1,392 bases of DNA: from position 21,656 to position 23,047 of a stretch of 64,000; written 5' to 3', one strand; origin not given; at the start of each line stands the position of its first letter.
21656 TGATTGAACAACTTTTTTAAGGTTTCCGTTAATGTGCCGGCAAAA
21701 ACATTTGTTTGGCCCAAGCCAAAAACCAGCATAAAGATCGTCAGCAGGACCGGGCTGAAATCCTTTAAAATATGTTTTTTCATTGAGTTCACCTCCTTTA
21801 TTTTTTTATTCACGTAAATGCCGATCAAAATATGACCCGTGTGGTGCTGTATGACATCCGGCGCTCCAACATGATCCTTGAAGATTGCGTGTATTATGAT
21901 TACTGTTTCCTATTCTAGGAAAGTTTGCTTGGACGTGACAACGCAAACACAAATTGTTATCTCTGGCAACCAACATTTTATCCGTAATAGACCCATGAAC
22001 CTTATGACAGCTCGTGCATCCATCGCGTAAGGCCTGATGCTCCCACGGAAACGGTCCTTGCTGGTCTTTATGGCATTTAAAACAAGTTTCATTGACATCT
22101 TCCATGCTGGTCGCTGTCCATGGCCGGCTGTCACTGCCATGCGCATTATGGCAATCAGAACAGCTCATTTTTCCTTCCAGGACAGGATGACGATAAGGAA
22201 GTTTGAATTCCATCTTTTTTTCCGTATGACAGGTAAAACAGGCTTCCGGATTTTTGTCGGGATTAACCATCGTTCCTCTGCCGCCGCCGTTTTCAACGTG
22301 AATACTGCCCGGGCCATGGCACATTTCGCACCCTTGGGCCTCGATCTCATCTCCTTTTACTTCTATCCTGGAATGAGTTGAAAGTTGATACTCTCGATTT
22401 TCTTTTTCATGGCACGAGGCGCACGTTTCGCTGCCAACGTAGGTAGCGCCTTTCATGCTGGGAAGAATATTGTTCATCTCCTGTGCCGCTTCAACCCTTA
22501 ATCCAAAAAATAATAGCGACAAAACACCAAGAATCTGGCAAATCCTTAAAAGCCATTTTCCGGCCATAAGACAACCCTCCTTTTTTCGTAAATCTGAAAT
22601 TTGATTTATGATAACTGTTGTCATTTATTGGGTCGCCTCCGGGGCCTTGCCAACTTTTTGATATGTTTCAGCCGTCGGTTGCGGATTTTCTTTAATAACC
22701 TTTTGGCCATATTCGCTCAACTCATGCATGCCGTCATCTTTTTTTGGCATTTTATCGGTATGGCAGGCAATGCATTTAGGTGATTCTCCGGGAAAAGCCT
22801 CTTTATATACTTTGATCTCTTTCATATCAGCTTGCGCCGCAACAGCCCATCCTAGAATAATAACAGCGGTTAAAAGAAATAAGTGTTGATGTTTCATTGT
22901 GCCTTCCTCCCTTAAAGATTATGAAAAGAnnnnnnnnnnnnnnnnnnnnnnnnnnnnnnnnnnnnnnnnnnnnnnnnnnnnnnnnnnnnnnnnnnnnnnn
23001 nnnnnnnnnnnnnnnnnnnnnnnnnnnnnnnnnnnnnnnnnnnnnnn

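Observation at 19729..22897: MtoD/MtoA/MtoB-like trio: monohaem c, 8-haem MtrA-family cytochrome and large porin with tight gene spacing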

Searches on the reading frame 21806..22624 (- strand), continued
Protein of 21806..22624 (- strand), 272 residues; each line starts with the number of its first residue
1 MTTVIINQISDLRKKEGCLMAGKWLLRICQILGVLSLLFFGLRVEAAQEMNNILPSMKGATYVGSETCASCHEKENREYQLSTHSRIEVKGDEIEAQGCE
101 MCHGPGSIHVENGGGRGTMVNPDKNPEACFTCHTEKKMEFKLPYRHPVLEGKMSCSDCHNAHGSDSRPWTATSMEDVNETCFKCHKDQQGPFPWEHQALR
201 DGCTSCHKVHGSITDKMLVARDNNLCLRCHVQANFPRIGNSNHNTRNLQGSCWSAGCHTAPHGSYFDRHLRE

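Call 81: find_encoding_contigs(protein=P0119, flank=7000, max_places=1)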
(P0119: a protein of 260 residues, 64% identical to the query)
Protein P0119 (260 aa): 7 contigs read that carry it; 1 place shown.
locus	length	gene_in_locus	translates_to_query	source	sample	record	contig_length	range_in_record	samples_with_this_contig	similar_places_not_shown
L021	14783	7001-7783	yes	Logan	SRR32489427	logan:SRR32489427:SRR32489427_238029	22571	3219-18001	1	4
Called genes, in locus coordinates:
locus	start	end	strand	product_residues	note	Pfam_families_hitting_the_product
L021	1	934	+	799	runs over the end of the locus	PF03030:H_PPase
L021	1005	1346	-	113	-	PF00543:P-II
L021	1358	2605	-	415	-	PF00909:Ammonium_transp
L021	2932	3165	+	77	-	PF04023:FeoA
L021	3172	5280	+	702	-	PF01926:MMR_HSR1, PF02421:FeoB_N, PF07670:Gate, PF07664:FeoB_C, PF07670:Gate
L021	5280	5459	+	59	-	-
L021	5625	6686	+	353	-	PF05201:GlutR_N, PF02826:2-Hacid_dh_C (weak), PF01488:Shikimate_DH, PF01408:GFO_IDH_MocA (weak), PF03807:F420_oxidored (weak)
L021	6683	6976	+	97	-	-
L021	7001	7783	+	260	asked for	PF22113:Mtrc-MtrF_II-IV_dom (faint), PF22678:Cytochrom_c_NrfB-like (faint), PF14537:Cytochrom_c3_2 (faint), PF14522:Cytochrome_C7 (faint), PF09699:Paired_CXXCH_1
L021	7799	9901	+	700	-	-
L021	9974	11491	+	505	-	PF03264:Cytochrom_NNT, PF14522:Cytochrome_C7 (faint), PF14537:Cytochrom_c3_2 (faint)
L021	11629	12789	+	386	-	-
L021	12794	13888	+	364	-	PF05140:ResB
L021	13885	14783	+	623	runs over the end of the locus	PF01578:Cytochrom_C_asm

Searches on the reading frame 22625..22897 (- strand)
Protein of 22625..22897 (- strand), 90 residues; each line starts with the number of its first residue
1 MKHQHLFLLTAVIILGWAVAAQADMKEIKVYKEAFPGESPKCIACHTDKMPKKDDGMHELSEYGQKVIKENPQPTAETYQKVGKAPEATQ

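Call 4: search_protein_families(library=pfam, proteins=[window:22625-22897:-], max_evalue=0.01)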
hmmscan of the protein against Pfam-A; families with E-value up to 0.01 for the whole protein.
window:22625-22897:- (90 aa): 0 families

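Call 5: search_protein_families(library=ncbifam, proteins=[window:22625-22897:-], max_evalue=0.01)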
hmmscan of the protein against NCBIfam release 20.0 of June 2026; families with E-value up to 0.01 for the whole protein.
window:22625-22897:- (90 aa): 0 families

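Call 48: search_solved_structures(query=A3, max_evalue=10, show_alignments=2)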
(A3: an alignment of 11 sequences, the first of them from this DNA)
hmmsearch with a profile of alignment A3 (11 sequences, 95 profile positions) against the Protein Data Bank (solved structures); distinct sequences matched with E-value up to 10: 2.
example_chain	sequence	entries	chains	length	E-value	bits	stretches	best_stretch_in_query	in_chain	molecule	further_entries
2v0o_A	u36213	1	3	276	0.15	15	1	36-92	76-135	FCH DOMAIN ONLY PROTEIN 2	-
8yts_A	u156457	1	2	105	0.69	12.9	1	9-50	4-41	Cytochrome C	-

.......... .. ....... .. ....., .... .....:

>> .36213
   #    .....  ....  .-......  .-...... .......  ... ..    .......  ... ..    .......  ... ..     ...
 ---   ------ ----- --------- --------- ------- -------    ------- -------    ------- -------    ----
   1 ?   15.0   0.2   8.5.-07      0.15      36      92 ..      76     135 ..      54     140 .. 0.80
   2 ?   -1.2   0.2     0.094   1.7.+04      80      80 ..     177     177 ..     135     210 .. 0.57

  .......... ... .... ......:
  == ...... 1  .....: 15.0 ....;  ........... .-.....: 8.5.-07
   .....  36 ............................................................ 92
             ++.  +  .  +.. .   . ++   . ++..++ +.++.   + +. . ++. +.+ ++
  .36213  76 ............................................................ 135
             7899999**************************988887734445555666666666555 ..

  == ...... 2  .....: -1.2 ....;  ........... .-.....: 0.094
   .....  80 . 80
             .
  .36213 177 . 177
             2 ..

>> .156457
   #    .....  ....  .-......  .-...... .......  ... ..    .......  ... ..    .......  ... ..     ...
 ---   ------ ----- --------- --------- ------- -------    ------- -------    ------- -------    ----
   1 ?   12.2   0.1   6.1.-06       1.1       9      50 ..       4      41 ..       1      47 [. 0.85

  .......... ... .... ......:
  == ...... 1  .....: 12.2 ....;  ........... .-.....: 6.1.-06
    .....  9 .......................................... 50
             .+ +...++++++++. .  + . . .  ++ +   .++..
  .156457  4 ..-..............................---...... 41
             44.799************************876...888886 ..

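Call 49: search_protein_families(library=pfam, alignment_id=A3, max_evalue=10)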
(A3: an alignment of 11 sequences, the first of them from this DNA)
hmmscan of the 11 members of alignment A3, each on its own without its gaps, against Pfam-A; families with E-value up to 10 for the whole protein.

A. member 1, seq(90 aa): 2 families
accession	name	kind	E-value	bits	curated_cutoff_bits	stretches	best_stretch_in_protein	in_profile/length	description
PF10456.14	BAR_3_WASP_bdg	-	0.028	14.3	24.9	1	52-85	51-84/236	WASP-binding domain of Sorting nexin protein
PF09526.16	DUF2387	-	0.059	13.8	25.9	1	21-81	13-68/72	Probable metal-binding protein (DUF2387)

B. families by the number of members that match (of 11 scanned): 9 families
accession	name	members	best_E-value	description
PF09526.16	DUF2387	3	0.0035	Probable metal-binding protein (DUF2387)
PF13435.11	Cytochrome_C554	2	0.041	Cytochrome c554 and c-prime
PF22297.1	PccH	2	0.091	PccH Cytochrome c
PF10456.14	BAR_3_WASP_bdg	1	0.028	WASP-binding domain of Sorting nexin protein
PF08192.17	Peptidase_S64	1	0.06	Peptidase family S64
PF14007.11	YtpI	1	0.17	YtpI-like protein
PF14138.11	COX16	1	0.19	Cytochrome c oxidase assembly protein COX16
PF24074.1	DUF7366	1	0.19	Domain of unknown function (DUF7366)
PF03125.24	Sre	1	0.37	Sre G protein-coupled chemoreceptor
